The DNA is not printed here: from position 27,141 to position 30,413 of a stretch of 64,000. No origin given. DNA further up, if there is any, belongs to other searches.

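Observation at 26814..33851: Four-gene operon: two tandem tail-anchored glycoprotein paralogs + polytopic-membrane double-AAA+ ATPase + small membrane protein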

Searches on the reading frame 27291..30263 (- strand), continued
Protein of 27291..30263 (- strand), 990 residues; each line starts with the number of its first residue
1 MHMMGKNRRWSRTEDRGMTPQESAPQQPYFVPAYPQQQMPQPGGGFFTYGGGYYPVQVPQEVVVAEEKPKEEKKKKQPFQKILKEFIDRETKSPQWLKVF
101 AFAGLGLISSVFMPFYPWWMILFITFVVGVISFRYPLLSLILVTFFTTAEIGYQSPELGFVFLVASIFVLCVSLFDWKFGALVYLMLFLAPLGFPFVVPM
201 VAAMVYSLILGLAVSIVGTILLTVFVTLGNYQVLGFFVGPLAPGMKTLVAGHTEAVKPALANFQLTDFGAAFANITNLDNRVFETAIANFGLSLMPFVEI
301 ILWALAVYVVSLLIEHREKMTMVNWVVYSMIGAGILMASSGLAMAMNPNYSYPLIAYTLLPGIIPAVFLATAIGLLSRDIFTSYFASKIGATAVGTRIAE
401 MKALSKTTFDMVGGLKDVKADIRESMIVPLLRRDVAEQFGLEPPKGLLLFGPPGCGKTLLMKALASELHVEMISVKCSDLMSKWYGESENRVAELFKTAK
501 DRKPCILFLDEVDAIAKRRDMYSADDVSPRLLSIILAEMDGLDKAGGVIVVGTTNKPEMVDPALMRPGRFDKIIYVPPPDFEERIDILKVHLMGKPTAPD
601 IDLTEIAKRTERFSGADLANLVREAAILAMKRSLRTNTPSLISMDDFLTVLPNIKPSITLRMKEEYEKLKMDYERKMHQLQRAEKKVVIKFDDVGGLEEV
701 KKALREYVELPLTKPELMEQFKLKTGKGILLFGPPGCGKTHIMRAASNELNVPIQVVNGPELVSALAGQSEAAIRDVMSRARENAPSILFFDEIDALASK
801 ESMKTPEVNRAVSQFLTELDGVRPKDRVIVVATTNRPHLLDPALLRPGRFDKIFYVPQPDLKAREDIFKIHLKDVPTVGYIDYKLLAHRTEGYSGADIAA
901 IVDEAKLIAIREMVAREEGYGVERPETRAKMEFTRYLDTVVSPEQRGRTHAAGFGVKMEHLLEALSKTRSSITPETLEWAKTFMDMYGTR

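Call 14: search_protein_families(library=pfam, proteins=[P0006, P0107, P0120, L018:2116-6000:+, P0068], max_evalue=0.01)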
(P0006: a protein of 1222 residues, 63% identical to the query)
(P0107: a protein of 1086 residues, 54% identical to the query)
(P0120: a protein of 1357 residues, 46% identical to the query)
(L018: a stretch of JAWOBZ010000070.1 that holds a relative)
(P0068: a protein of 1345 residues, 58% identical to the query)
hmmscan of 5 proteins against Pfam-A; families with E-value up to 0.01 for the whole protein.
P0006 (1222 aa): 43 families (the best 25 are shown)
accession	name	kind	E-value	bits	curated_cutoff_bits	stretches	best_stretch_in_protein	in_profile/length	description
PF00004.35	AAA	-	4.7e-85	283.1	21.2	2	680-810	1-130/131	ATPase family associated with various cellular activities (AAA)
PF17862.7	AAA_lid_3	-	1.5e-25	88.8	27.2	2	833-880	1-43/45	AAA+ lid domain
PF05496.18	RuvB_N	-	1.7e-13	51.1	27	2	676-753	32-101/159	Holliday junction DNA helicase RuvB P-loop domain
PF07728.20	AAA_5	-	1.8e-11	44.7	22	2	962-1071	2-125/139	AAA domain (dynein-related subfamily)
PF13401.12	AAA_22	-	5e-11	43.5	27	1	680-715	8-46/130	AAA domain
PF13173.12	AAA_14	-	6.1e-11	42.9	27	2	680-748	5-74/129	AAA domain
PF13191.12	AAA_16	-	6.6e-11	43.4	32.6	1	955-1013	20-85/167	AAA ATPase domain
PF07724.20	AAA_2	-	2.6e-10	41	27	1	680-788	6-124/166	AAA domain (Cdc48 subfamily)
PF06068.19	TIP49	-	2e-08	34.3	23.8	1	950-1007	42-100/347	TIP49 P-loop domain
PF13671.12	AAA_33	-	4.5e-08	33.9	27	0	680-724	2-43/143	AAA domain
PF13207.12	AAA_17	-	5e-08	33.8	27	1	683-723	1-39/136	AAA domain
PF00910.28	RNA_helicase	-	5.5e-08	33.7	21.5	1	680-705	1-26/105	RNA helicase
PF13238.12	AAA_18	-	6e-08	33.6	29.4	1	680-716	1-34/128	AAA domain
PF03215.21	Rad17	-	1.1e-07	32.4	23.8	1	680-707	48-75/186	Rad17 P-loop domain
PF01637.24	ATPase_2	-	3.2e-07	30.8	33.2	0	673-701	16-44/225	ATPase domain predominantly from Archaea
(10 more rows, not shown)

P0107 (1086 aa): 42 families (the best 25 are shown)
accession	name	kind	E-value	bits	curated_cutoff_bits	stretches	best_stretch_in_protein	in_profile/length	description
PF00004.35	AAA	-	2.1e-82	274.5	21.2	2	554-684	1-130/131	ATPase family associated with various cellular activities (AAA)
PF17862.7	AAA_lid_3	-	4.1e-26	90.6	27.2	2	707-755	1-44/45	AAA+ lid domain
PF05496.18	RuvB_N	-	2.2e-11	44.2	27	2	835-905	35-97/159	Holliday junction DNA helicase RuvB P-loop domain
PF13173.12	AAA_14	-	8.9e-11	42.3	27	1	554-622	5-74/129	AAA domain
PF07728.20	AAA_5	-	3.3e-10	40.5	22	2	836-952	2-136/139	AAA domain (dynein-related subfamily)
PF13191.12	AAA_16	-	6.1e-10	40.3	32.6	0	823-860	14-51/167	AAA ATPase domain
PF07724.20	AAA_2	-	1.3e-09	38.7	27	1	554-642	6-99/166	AAA domain (Cdc48 subfamily)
PF13401.12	AAA_22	-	6.9e-09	36.5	27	0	555-588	9-45/130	AAA domain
PF13248.11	Zn_ribbon_3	-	1.9e-08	33.9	27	1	80-104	2-26/26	zinc-ribbon domain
PF13240.11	Zn_Ribbon_1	-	6.7e-08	32.5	25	1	83-102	2-21/23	zinc-ribbon domain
PF13671.12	AAA_33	-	7.9e-08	33.1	27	0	554-606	2-52/143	AAA domain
PF00910.28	RNA_helicase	-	5.9e-07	30.4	21.5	0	554-579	1-26/105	RNA helicase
PF13207.12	AAA_17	-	6.6e-07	30.1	27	1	557-595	1-37/136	AAA domain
PF13238.12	AAA_18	-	1.2e-06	29.5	29.4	0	555-597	2-41/128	AAA domain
PF03215.21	Rad17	-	2.2e-06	28.2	23.8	0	836-908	48-119/186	Rad17 P-loop domain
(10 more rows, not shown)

P0120 (1357 aa): 28 families (the best 25 are shown)
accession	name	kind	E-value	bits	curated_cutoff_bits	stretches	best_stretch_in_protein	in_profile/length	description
PF00004.35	AAA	-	4.5e-67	224.9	21.2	2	766-896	1-130/131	ATPase family associated with various cellular activities (AAA)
PF17862.7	AAA_lid_3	-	1.7e-23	82.2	27.2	2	919-966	1-43/45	AAA+ lid domain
PF02037.33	SAP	-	5.6e-08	32.7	23.9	1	1321-1353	5-37/37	SAP domain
PF13191.12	AAA_16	-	8.3e-08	33.3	32.6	0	1037-1150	16-138/167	AAA ATPase domain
PF13401.12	AAA_22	-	3.1e-07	31.2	27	1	764-800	6-45/130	AAA domain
PF13173.12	AAA_14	-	4.7e-07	30.3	27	1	766-878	5-104/129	AAA domain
PF05496.18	RuvB_N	-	5.8e-07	29.8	27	0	763-837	33-99/159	Holliday junction DNA helicase RuvB P-loop domain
PF00005.33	ABC_tran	-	1.1e-06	29.7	25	0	1039-1072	5-38/137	ABC transporter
PF03215.21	Rad17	-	1.6e-06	28.7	23.8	0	763-836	45-117/186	Rad17 P-loop domain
PF07728.20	AAA_5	-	2.7e-06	27.9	22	1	766-834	2-78/139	AAA domain (dynein-related subfamily)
PF13207.12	AAA_17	-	5e-06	27.3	27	0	769-808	1-38/136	AAA domain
PF00910.28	RNA_helicase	-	5.4e-06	27.3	21.5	0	767-791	2-26/105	RNA helicase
PF24883.2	NPHP3_N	-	1.4e-05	25.8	24.8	0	1045-1161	22-135/164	Nephrocystin 3, N-terminal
PF20720.3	nSTAND3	-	8.5e-05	22.7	27.2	0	766-795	20-50/155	Novel STAND NTPase 3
PF13521.12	AAA_28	-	0.00023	21.8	27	0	768-792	4-28/164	AAA domain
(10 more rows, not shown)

L018:2116-6000:+ (1294 aa): 24 families
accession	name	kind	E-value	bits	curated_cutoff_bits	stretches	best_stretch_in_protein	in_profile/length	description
PF00004.35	AAA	-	4.6e-59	199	21.2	2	787-917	1-130/131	ATPase family associated with various cellular activities (AAA)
PF17862.7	AAA_lid_3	-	3.8e-23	81.1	27.2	2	940-982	1-43/45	AAA+ lid domain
PF01637.24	ATPase_2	-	3.1e-07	30.8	33.2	0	777-809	13-45/225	ATPase domain predominantly from Archaea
PF12775.13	AAA_7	-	4.9e-07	29.9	25.8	0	781-816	30-65/181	P-loop containing dynein motor region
PF13173.12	AAA_14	-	7.1e-07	29.7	27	1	785-900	3-105/129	AAA domain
PF05673.19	DUF815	-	1.1e-06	28.5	23.8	1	1064-1090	51-77/249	Protein of unknown function (DUF815)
PF07724.20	AAA_2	-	6.7e-06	26.7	27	1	787-875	6-99/166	AAA domain (Cdc48 subfamily)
PF13191.12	AAA_16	-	1.4e-05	26.1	32.6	0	785-817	25-60/167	AAA ATPase domain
PF05496.18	RuvB_N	-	1.7e-05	25.1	27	0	782-858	31-99/159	Holliday junction DNA helicase RuvB P-loop domain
PF07728.20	AAA_5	-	9.9e-05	22.8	22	0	786-857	1-80/139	AAA domain (dynein-related subfamily)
PF02367.23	TsaE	-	0.00013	22.4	26.6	0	782-812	19-49/128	Threonylcarbamoyl adenosine biosynthesis protein TsaE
PF00005.33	ABC_tran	-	0.00017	22.7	25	0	779-816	6-45/137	ABC transporter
PF13207.12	AAA_17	-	0.00021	22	27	0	790-829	1-38/136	AAA domain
PF13401.12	AAA_22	-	0.00027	21.7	27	0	786-819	7-43/130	AAA domain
PF00910.28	RNA_helicase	-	0.00035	21.5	21.5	0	787-816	1-30/105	RNA helicase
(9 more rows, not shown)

P0068 (1345 aa): 41 families (the best 25 are shown)
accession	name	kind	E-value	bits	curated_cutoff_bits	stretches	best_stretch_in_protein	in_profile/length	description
PF00004.35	AAA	-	1.8e-81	271.5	21.2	2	806-936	1-130/131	ATPase family associated with various cellular activities (AAA)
PF17862.7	AAA_lid_3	-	5.9e-27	93.3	27.2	2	959-1006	1-43/45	AAA+ lid domain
PF05496.18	RuvB_N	-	5.3e-14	52.7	27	2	795-877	25-99/159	Holliday junction DNA helicase RuvB P-loop domain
PF13191.12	AAA_16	-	4.3e-12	47.3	32.6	1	1077-1188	16-136/167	AAA ATPase domain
PF07728.20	AAA_5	-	2.4e-11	44.2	22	2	1088-1204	2-136/139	AAA domain (dynein-related subfamily)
PF13401.12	AAA_22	-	2.8e-11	44.3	27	2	806-840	8-45/130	AAA domain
PF13671.12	AAA_33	-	6.9e-11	43.1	27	2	806-866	2-59/143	AAA domain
PF07724.20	AAA_2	-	1.8e-10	41.6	27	1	806-894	6-99/166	AAA domain (Cdc48 subfamily)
PF13173.12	AAA_14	-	2.9e-10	40.7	27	1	806-928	5-114/129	AAA domain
PF00910.28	RNA_helicase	-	1.2e-08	35.8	21.5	1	806-839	1-34/105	RNA helicase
PF13238.12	AAA_18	-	4.2e-08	34.1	29.4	1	806-850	1-44/128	AAA domain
PF13207.12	AAA_17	-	5.3e-08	33.7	27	1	809-862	1-53/136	AAA domain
PF03215.21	Rad17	-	9.6e-08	32.6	23.8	1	806-833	48-75/186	Rad17 P-loop domain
PF01637.24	ATPase_2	-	1.1e-07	32.3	33.2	0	1080-1189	15-114/225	ATPase domain predominantly from Archaea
PF13521.12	AAA_28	-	2.8e-07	31.3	27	1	806-832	2-28/164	AAA domain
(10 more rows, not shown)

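Call 21: search_solved_structures(query=window:27291-30263:-, max_evalue=1e-30)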
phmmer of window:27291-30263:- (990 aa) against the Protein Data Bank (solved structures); distinct sequences matched with E-value up to 1e-30: 265 (the best 60 are shown).
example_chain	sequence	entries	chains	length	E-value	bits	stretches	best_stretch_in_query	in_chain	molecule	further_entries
5vc7_A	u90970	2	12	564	1.4e-132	447.2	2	406-672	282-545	VCP-like ATPase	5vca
5g4g_A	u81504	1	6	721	8.8e-132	444.6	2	404-665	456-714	VCP-LIKE ATPASE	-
5g4f_A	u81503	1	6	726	9.8e-132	444.4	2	404-665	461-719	VCP-LIKE ATPASE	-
5c18_A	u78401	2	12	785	5.9e-122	412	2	404-661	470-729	Transitional endoplasmic reticulum ATPase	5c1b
6oaa_B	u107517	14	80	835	1.6e-121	410.6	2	406-636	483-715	Cell division control protein 48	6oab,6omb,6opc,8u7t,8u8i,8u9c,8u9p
8dar_A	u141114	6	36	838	1.6e-121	410.6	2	406-636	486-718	Cell division control protein 48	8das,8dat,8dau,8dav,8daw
6oa9_A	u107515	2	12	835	3.9e-121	409.3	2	406-636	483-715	Cell division control protein 48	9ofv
7wub_C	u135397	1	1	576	5e-121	409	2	404-636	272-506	Transitional endoplasmic reticulum ATPase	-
7wub_D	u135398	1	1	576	5.1e-121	408.9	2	404-636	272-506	Transitional endoplasmic reticulum ATPase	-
7rlb_A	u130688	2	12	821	5.1e-121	408.9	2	404-636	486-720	Transitional endoplasmic reticulum ATPase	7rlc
1r7r_A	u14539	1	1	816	9.2e-121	408.1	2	404-636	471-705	Transitional endoplasmic reticulum ATPase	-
7rlj_A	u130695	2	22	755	9.2e-121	408.1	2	404-636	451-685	Transitional endoplasmic reticulum ATPase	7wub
8yka_A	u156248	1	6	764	9.6e-121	408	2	404-636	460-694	Transitional endoplasmic reticulum ATPase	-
7rl9_A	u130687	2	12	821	1e-120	407.9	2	404-636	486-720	Transitional endoplasmic reticulum ATPase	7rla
7y4w_A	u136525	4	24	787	1.1e-120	407.9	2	404-636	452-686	Transitional endoplasmic reticulum ATPase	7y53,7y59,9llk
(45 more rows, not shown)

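Call 50: search_protein_families(library=pfam, proteins=[L007:13222-16974:+, L007:16974-20375:+, L007:2539-4824:+, L007:23-2662:+, L017:7623-8945:+, L007:12835-13170:+, L017:12639-12974:+], max_evalue=0.01)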
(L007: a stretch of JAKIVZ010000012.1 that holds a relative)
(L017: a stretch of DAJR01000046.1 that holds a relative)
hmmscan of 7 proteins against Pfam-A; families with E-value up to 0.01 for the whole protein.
L007:13222-16974:+ (1251 aa): 4 families
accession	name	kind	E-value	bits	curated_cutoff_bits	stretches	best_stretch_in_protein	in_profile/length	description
PF00801.26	PKD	-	9.4e-12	45.2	23.5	1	1106-1170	9-74/80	PKD domain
PF18911.6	PKD_4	-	9.5e-11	42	27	1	1096-1174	5-80/85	PKD domain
PF22352.2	K319L-like_PKD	-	0.0043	17.5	27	0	1109-1177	12-84/84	K319L-like, PKD domain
PF18998.6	Flg_new_2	-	0.0056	17.1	23.6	1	884-933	17-70/73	Divergent InlB B-repeat domain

L007:16974-20375:+ (1134 aa): 4 families
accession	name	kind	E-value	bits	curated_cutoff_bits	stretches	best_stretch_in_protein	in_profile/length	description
PF13620.12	CarboxypepD_reg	-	9.4e-12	45.6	32.3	2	972-1044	10-81/82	Carboxypeptidase regulatory-like domain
PF13715.12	CarbopepD_reg_2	-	1.1e-05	25.8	32.2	0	999-1044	32-76/88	CarboxypepD_reg-like domain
PF08308.17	PEGA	-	2.9e-05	24.3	20.8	0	895-961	5-69/71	PEGA domain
PF02012.26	BNR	-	0.00096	19.2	27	0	580-589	2-11/12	BNR/Asp-box repeat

L007:2539-4824:+ (762 aa): 0 families

L007:23-2662:+ (880 aa): 7 families
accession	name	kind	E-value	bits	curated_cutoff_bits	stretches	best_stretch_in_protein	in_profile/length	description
PF13620.12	CarboxypepD_reg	-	3e-47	159.3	32.3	6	487-558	4-75/82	Carboxypeptidase regulatory-like domain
PF13715.12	CarbopepD_reg_2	-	2.4e-24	85.6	32.2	3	743-824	3-78/88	CarboxypepD_reg-like domain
PF17802.7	SpaA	-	2.2e-05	25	23.1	0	746-795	8-57/91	Prealbumin-like fold domain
PF08308.17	PEGA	-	5.1e-05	23.5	20.8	0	529-558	32-61/71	PEGA domain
PF09430.16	EMC7_beta-sandw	-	0.00011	22.9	26.6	0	430-467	22-60/122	ER membrane protein complex subunit 7, beta-sandwich domain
PF17210.9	SdrD_B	-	0.00063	20.4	29.7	0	578-635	15-74/112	SdrD B-like domain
PF23591.1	CILP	-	0.002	18.6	27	0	655-703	5-53/90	Cartilage intermediate layer protein 1-like domain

L017:7623-8945:+ (441 aa): 0 families

L007:12835-13170:+ (112 aa): 0 families

L017:12639-12974:+ (112 aa): 1 family
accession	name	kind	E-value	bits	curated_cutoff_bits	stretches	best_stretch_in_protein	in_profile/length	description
PF00487.30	FA_desaturase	-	0.0014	18.9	29.7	1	5-93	97-185/253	Fatty acid desaturase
